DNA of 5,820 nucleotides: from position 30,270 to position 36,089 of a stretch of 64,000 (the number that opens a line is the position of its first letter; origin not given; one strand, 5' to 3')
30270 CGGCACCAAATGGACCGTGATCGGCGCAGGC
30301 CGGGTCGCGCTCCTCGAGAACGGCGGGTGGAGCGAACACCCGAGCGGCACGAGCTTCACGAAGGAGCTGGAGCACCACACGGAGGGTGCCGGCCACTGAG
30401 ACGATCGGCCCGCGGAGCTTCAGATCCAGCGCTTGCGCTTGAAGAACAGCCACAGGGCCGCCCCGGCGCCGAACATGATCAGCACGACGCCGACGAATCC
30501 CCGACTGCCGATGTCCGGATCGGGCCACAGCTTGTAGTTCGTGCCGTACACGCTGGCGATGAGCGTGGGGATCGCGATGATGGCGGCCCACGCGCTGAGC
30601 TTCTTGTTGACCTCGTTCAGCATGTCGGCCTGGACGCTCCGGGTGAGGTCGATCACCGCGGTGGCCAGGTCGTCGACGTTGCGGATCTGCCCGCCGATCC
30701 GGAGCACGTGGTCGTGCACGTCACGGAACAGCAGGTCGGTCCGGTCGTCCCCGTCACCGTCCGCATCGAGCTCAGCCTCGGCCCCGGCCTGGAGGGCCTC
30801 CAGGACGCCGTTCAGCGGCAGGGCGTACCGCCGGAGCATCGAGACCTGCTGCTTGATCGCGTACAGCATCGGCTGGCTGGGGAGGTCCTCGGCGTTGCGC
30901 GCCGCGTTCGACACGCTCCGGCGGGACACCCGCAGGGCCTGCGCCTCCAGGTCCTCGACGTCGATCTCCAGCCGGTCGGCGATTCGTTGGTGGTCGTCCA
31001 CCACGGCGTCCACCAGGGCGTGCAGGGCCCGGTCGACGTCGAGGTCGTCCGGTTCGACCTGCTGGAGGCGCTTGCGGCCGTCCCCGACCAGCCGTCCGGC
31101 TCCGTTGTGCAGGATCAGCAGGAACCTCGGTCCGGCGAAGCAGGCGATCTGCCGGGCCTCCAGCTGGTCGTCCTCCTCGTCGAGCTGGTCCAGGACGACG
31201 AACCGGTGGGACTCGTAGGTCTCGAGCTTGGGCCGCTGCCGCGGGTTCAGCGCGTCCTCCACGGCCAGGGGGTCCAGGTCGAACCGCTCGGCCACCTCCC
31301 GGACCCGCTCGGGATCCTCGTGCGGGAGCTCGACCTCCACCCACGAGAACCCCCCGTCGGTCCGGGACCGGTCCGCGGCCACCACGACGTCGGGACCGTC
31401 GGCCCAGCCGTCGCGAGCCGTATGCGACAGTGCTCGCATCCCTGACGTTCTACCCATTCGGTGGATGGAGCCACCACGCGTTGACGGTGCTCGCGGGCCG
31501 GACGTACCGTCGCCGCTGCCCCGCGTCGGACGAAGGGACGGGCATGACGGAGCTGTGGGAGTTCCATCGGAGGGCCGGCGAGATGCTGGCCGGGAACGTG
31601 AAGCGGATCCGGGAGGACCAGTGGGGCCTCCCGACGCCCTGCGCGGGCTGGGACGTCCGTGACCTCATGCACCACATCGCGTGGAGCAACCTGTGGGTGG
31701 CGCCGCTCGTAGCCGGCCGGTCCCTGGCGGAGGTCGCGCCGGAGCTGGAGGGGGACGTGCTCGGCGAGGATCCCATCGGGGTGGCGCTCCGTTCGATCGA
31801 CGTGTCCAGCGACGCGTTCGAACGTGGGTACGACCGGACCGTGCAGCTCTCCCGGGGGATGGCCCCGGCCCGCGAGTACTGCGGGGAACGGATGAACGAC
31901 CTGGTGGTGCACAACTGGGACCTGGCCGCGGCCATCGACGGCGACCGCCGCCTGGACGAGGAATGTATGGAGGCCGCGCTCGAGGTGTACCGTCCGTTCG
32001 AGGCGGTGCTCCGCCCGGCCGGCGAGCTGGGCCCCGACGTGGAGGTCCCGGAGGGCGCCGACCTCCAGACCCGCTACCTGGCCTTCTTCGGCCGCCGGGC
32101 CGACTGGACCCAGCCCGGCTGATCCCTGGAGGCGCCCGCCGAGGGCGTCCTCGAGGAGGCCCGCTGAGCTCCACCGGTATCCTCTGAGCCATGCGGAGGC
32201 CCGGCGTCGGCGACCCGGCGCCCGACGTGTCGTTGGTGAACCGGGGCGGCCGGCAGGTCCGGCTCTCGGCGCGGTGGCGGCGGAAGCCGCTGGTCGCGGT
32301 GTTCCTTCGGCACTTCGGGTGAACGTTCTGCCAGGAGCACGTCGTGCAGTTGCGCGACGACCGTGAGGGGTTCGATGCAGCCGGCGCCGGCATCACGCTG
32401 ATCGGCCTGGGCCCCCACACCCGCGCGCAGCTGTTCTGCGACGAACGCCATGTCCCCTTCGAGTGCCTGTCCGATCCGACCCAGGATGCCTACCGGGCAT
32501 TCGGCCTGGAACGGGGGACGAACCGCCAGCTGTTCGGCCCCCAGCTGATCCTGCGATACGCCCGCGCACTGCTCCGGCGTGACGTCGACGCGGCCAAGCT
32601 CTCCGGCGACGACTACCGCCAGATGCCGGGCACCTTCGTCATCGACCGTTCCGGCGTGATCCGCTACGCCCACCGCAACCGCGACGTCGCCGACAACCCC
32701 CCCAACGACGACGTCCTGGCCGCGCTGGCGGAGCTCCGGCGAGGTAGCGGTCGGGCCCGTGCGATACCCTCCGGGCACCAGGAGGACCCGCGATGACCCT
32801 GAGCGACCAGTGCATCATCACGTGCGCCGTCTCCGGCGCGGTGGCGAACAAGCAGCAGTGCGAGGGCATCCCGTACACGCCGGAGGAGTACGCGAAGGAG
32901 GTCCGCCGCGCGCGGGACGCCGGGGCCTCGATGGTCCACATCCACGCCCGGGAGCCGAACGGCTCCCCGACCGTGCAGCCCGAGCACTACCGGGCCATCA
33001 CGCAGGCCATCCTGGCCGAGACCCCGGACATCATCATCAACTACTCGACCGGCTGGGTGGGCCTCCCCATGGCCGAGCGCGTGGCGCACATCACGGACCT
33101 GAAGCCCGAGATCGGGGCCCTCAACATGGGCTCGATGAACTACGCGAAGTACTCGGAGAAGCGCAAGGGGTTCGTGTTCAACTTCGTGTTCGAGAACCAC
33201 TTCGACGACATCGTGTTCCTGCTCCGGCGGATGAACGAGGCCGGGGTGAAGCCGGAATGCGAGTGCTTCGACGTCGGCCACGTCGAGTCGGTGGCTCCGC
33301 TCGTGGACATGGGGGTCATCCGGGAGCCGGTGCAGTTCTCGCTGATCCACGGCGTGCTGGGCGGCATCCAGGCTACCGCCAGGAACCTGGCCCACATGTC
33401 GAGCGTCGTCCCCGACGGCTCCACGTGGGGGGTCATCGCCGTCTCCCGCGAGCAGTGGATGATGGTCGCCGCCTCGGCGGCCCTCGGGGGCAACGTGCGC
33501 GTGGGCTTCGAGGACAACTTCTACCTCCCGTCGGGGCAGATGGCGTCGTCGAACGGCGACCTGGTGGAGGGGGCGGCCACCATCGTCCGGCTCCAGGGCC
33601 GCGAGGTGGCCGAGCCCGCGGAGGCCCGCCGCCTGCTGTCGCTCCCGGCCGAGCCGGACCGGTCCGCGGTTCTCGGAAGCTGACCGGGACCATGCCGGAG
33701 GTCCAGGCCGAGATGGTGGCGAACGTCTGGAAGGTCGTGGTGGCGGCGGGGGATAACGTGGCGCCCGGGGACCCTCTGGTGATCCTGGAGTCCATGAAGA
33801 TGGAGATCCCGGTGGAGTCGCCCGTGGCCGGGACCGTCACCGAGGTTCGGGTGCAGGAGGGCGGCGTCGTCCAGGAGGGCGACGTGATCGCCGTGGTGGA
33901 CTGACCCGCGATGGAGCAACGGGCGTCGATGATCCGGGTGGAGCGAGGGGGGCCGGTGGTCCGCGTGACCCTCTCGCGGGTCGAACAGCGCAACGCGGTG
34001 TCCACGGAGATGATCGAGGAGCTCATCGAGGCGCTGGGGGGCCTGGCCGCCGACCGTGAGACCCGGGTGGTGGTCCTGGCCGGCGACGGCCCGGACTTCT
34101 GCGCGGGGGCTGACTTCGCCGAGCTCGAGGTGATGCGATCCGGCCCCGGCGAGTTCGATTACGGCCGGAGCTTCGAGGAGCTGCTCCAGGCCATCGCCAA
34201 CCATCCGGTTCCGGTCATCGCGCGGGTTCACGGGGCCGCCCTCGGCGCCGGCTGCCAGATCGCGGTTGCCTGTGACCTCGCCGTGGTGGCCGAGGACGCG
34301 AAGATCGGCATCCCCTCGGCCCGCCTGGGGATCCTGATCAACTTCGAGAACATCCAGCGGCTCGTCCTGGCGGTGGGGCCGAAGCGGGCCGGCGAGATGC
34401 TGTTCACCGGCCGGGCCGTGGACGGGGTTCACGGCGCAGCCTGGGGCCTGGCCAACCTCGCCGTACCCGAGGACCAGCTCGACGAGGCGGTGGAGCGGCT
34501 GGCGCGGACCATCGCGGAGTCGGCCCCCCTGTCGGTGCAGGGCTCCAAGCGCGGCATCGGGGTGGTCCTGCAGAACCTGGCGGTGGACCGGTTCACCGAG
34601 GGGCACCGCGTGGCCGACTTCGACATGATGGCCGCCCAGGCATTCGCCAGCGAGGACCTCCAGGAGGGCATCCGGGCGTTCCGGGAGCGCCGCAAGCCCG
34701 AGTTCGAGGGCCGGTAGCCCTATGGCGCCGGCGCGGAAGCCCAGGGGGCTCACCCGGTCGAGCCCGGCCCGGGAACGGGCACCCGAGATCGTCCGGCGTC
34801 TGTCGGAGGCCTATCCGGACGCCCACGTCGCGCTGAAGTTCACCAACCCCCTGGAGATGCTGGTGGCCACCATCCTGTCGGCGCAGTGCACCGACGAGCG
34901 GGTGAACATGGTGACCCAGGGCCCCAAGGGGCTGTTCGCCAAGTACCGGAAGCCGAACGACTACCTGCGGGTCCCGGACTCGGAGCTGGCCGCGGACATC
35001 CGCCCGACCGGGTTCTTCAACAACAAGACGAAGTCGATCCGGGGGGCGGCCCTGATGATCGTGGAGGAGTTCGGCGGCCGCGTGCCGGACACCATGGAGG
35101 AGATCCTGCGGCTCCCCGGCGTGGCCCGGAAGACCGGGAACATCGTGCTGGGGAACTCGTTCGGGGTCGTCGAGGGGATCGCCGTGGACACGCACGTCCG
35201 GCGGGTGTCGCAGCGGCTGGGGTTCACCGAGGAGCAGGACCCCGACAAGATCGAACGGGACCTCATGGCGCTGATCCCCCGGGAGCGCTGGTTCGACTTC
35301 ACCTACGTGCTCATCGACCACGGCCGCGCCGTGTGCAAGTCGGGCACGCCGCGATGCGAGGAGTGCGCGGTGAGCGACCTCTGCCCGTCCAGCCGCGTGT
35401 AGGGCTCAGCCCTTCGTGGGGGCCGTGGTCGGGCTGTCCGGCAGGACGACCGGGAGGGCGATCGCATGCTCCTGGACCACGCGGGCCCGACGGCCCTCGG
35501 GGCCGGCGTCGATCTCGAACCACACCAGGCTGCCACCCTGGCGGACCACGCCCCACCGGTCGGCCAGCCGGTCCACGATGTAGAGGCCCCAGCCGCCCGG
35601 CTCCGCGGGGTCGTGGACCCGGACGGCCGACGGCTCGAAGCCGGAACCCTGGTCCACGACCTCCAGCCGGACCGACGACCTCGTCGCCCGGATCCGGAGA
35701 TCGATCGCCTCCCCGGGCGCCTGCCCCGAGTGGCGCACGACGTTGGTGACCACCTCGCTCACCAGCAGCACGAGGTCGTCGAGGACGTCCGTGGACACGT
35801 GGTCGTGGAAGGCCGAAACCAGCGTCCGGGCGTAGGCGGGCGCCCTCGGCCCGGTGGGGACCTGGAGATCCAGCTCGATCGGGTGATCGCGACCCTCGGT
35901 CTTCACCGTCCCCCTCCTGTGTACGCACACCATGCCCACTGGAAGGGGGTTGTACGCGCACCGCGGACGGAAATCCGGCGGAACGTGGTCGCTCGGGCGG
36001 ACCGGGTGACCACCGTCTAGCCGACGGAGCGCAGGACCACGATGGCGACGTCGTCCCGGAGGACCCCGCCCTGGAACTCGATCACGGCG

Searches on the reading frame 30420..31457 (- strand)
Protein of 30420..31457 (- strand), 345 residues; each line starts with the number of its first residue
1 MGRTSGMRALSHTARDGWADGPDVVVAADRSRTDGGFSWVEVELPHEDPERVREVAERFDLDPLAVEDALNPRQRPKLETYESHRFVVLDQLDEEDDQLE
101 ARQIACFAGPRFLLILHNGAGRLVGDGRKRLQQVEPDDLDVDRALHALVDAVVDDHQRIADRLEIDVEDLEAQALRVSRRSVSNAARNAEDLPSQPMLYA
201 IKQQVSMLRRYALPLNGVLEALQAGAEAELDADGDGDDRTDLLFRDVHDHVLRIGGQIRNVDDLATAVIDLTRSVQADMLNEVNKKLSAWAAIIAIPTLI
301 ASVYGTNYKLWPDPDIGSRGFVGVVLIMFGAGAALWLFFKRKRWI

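Call 49: search_protein_families(library=pfam, proteins=[window:30420-31457:-], max_evalue=0.00001)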
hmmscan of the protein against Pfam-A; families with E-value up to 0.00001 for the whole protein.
window:30420-31457:- (345 aa): 1 family
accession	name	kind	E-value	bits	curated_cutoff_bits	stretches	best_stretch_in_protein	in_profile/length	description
PF01544.23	CorA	-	8.8e-44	150.4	27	1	35-341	2-292/292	CorA-like Mg2+ transporter protein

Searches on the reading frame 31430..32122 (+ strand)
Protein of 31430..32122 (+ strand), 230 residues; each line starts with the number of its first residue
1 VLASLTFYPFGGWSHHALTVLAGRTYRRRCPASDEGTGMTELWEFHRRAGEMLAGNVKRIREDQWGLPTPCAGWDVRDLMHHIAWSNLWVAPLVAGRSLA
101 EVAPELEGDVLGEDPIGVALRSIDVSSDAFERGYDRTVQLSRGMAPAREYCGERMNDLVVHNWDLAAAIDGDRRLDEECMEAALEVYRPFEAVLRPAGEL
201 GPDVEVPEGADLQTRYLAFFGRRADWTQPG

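Call 51: search_protein_families(library=pfam, proteins=[window:31430-32122:+], max_evalue=0.00001)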
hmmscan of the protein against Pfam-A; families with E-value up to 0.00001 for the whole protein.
window:31430-32122:+ (230 aa): 1 family
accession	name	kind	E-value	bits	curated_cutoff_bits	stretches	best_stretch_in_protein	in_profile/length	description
PF11716.13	MDMPI_N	-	5.2e-14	53.6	24.2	1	47-166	2-140/140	Mycothiol maleylpyruvate isomerase N-terminal domain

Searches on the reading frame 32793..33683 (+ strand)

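Call 51: search_protein_families(library=pfam, proteins=[window:32793-33683:+], max_evalue=0.00001)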
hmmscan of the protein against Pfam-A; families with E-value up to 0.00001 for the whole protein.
window:32793-33683:+ (296 aa): 1 family
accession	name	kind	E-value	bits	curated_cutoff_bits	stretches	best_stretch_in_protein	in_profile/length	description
PF05853.18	BKACE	-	1e-94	317.4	24.8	1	7-284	2-274/274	beta-keto acid cleavage enzyme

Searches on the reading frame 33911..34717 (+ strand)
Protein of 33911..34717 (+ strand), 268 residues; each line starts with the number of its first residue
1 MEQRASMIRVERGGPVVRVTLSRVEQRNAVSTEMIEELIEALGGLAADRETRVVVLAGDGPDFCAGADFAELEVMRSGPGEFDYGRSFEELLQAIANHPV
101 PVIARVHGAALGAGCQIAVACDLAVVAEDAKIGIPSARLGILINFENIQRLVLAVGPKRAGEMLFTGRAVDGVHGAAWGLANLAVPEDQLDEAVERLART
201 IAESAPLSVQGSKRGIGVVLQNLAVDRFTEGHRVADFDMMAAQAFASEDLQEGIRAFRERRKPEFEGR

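Call 51: search_protein_families(library=pfam, proteins=[window:33911-34717:+], max_evalue=0.00001)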
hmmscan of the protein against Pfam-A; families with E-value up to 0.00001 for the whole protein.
window:33911-34717:+ (268 aa): 2 families
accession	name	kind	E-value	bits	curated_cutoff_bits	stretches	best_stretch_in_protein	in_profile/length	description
PF00378.25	ECH_1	-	3.4e-50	171.1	27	1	15-267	5-250/251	Enoyl-CoA hydratase/isomerase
PF16113.10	ECH_2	-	7.2e-26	91.9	27.2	1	18-259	3-240/335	Enoyl-CoA hydratase/isomerase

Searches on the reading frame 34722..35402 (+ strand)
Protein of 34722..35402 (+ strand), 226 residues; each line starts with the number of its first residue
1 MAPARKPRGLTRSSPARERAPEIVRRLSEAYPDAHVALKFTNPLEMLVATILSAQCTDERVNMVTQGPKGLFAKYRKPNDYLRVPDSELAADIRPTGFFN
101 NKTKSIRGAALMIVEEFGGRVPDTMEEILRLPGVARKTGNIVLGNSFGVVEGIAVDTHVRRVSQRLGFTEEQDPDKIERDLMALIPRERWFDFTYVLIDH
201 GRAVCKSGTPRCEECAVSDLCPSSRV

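Call 51: search_protein_families(library=pfam, proteins=[window:34722-35402:+], max_evalue=0.00001)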
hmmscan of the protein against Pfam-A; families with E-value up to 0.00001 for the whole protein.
window:34722-35402:+ (226 aa): 1 family
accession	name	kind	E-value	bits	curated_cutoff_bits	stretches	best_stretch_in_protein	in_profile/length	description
PF00730.31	HhH-GPD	-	9.4e-22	77.8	26.2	1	48-186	1-107/108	HhH-GPD superfamily base excision DNA repair protein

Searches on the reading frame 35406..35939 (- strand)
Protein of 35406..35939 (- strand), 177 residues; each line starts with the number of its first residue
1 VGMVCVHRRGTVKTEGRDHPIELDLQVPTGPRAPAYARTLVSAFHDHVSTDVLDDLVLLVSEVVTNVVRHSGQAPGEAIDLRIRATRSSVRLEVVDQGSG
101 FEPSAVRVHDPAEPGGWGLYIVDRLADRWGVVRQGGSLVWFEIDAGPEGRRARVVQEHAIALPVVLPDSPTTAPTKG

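Call 51: search_protein_families(library=pfam, proteins=[window:35406-35939:-], max_evalue=0.00001)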
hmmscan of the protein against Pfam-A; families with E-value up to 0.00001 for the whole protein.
window:35406-35939:- (177 aa): 2 families
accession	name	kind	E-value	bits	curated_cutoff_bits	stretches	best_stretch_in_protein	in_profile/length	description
PF13581.12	HATPase_c_2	-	2.2e-16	60.4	27.4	1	37-139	11-123/127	Histidine kinase-like ATPase domain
PF02518.31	HATPase_c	-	6.9e-11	43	26.4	1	54-144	4-108/111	Histidine kinase-, DNA gyrase B-, and HSP90-like ATPase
